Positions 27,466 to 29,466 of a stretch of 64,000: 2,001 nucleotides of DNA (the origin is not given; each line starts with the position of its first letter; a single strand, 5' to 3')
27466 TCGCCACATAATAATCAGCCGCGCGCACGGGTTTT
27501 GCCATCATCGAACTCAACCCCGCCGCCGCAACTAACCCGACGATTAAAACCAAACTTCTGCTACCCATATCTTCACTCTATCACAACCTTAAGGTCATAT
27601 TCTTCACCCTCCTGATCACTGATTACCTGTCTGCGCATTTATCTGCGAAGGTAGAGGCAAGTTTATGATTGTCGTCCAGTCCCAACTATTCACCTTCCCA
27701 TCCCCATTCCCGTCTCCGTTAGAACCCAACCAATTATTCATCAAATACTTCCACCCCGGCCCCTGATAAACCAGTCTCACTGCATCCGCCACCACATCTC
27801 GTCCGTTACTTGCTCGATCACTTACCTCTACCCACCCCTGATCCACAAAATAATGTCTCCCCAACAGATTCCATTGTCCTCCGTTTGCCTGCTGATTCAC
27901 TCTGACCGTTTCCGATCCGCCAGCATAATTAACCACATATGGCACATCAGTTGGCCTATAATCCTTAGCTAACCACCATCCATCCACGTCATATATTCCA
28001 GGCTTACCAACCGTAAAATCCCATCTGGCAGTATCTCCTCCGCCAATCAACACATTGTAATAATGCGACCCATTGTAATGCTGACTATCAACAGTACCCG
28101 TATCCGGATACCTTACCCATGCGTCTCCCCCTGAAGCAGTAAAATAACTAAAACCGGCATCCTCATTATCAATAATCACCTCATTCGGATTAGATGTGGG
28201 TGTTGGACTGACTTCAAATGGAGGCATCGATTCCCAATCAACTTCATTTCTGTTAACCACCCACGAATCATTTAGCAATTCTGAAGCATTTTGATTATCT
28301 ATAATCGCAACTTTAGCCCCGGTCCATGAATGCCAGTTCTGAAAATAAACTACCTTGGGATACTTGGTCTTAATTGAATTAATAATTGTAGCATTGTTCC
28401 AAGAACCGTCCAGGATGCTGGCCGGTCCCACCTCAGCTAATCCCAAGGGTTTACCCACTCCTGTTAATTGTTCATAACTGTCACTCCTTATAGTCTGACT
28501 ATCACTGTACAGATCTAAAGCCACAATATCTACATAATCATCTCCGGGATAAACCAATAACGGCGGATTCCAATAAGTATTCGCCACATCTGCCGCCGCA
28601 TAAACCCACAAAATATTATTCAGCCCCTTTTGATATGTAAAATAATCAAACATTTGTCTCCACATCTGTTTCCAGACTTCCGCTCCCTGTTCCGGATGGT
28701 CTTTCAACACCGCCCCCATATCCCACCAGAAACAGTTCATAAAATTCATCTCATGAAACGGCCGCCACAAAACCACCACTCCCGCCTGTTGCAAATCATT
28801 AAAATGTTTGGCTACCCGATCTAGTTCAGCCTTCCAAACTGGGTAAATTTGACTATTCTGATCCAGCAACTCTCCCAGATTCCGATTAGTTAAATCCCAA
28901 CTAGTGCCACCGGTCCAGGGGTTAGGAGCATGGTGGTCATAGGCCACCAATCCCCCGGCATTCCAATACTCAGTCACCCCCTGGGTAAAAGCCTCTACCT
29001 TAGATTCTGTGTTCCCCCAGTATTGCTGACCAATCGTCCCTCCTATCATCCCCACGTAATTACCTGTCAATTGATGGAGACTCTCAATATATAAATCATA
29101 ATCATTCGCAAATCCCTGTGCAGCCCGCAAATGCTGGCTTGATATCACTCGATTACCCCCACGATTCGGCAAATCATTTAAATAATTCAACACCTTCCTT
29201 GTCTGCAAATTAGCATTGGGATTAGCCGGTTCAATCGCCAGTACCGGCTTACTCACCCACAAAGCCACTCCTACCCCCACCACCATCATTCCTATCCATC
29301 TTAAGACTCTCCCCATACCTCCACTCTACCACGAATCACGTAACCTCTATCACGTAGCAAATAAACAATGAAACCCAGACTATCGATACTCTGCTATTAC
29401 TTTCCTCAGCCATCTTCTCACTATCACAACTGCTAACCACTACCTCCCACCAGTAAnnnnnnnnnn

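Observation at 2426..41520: Stereotyped leaderless-type promoter shared by about 17 paralogs: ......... 6 nt before the ATG, plus paired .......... sites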

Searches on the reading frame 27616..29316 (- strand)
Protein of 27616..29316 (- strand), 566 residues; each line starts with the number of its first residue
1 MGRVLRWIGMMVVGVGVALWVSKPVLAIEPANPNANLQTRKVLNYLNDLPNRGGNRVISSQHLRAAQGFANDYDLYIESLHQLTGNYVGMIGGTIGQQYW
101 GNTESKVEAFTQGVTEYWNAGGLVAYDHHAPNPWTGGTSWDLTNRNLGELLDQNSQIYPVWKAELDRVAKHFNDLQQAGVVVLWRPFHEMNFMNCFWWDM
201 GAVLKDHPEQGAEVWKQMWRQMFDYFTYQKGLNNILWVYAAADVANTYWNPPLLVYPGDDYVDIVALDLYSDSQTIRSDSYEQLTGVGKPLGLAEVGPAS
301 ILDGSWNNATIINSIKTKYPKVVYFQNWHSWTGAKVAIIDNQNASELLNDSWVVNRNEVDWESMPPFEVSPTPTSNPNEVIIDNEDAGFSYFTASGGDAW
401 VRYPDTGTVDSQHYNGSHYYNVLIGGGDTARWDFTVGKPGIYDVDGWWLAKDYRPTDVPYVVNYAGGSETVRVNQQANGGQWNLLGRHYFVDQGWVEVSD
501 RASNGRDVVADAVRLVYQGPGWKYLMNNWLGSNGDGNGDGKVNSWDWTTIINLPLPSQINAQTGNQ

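Call 8: search_protein_families(library=pfam, proteins=[window:27616-29316:-], max_evalue=0.01)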
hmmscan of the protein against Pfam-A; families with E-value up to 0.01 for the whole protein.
window:27616-29316:- (566 aa): 3 families
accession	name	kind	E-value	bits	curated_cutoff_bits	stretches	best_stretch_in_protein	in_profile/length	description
PF02156.21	Glyco_hydro_26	-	9.7e-48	163.5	20.2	1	32-358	2-311/311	Glycosyl hydrolase family 26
PF25275.1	Golvesin_C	-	6.7e-25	88.1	31.6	1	380-516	1-131/132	Golvesin C-terminal domain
PF00404.24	Dockerin_1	-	0.0074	16.9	22.9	0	534-555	2-23/57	Dockerin type I domain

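Call 17: find_encoding_contigs(protein=window:27616-29316:-, flank=10000, max_places=6)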
Protein window:27616-29316:- (566 aa): no gene with exactly this product is on record in the collection.

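Call 52: find_homologous_proteins(query=window:27616-29316:-, max_evalue=1e-20)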
Query window:27616-29316:- (566 aa): 777 proteins with E <= 1e-20 among 8000 candidates; the best 120 are listed.
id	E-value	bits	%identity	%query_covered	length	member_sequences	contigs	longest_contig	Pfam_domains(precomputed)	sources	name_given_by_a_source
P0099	0.0e+0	1316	100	98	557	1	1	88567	PF25275.2,PF02156.22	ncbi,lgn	-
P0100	2.3e-175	603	47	88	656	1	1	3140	PF25275.2,PF02156.22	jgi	jgi:mannan endo-1,4-beta-mannosidase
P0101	3.1e-168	579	46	91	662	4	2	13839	PF25275.2,PF02156.22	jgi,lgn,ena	-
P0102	1.1e-161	557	46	90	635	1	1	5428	PF25275.2,PF02156.22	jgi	-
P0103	3.0e-156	540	45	90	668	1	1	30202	PF25275.2,PF02156.22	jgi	jgi:mannan endo-1,4-beta-mannosidase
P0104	1.2e-155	538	44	90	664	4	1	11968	PF25275.2,PF02156.22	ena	-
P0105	3.3e-155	536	52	87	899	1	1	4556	PF00963.25,PF25275.2,PF02156.22,PF13620.13,PF04886.17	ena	-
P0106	1.0e-149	518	52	87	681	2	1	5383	PF25275.2,PF02156.22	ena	-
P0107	1.2e-144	501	51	87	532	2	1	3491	PF25275.2,PF02156.22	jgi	-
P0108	2.4e-142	494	50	87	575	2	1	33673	PF25275.2,PF02156.22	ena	-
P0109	1.1e-138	482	51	87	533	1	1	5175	PF25275.2,PF02156.22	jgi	-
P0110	3.8e-135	470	50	87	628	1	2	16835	PF25275.2,PF02156.22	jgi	jgi:mannan endo-1,4-beta-mannosidase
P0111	4.4e-131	456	59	27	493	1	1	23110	PF25275.2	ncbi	-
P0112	9.0e-126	439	47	87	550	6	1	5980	PF25275.2,PF02156.22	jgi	-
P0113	1.9e-124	434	58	60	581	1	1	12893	PF02156.22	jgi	jgi:beta-mannanase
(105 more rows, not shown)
